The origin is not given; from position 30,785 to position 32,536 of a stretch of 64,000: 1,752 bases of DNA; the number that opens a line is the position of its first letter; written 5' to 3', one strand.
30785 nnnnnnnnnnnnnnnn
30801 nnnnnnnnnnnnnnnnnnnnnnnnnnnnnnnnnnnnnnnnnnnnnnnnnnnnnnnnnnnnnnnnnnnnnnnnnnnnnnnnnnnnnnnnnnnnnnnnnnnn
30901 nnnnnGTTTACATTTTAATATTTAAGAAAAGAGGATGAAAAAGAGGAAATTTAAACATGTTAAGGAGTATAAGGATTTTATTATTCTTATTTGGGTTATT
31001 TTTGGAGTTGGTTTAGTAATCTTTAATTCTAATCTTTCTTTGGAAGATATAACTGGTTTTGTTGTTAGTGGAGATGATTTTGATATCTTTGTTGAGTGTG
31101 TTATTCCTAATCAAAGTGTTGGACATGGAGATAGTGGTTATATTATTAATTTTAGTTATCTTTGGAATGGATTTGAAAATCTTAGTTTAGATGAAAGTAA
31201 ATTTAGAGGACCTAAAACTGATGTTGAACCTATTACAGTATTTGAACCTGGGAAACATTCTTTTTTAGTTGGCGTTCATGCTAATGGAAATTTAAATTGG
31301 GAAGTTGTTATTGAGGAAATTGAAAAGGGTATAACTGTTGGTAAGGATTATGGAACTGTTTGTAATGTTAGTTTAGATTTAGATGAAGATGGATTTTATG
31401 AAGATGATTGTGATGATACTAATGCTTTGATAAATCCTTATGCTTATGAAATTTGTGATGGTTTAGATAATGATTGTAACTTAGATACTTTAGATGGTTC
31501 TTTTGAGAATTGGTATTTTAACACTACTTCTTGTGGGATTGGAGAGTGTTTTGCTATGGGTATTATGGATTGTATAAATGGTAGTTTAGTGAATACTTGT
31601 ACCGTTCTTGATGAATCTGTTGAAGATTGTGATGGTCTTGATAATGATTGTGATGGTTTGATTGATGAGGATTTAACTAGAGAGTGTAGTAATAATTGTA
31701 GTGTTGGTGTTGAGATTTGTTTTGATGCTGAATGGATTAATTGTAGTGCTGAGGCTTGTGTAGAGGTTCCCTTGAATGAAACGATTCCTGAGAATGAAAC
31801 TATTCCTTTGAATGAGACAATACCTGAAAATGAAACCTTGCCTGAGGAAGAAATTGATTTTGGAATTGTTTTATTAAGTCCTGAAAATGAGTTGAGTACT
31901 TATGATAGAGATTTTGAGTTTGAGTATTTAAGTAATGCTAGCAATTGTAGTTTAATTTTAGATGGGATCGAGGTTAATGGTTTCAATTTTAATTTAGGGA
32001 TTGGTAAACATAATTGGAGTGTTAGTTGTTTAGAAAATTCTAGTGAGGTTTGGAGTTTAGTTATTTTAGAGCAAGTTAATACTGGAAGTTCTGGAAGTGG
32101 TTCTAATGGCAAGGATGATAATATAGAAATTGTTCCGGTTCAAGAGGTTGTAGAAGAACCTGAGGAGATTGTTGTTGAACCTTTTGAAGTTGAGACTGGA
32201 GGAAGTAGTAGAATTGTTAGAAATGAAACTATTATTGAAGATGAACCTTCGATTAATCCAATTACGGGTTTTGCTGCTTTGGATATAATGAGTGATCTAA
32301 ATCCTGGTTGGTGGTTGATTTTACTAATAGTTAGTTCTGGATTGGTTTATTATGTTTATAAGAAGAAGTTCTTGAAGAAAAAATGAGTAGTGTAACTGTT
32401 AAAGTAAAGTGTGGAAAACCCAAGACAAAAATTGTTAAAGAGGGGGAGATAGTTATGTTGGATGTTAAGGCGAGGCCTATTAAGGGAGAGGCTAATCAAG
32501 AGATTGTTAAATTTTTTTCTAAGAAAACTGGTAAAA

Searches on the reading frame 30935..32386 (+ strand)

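Call 13: search_protein_families(library=ncbifam, proteins=[window:30935-32386:+], max_evalue=0.00001)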
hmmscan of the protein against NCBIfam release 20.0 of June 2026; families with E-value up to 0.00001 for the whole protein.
window:30935-32386:+ (483 aa): 0 families

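Call 44: search_protein_families(library=pfam, proteins=[window:30935-32386:+], max_evalue=0.001)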
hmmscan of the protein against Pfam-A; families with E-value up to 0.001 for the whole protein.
window:30935-32386:+ (483 aa): 1 family
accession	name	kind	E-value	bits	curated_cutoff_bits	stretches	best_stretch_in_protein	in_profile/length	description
PF11617.13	Cu-binding_MopE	-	1.5e-10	41.5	27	1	158-182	1-25/30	Putative metal-binding motif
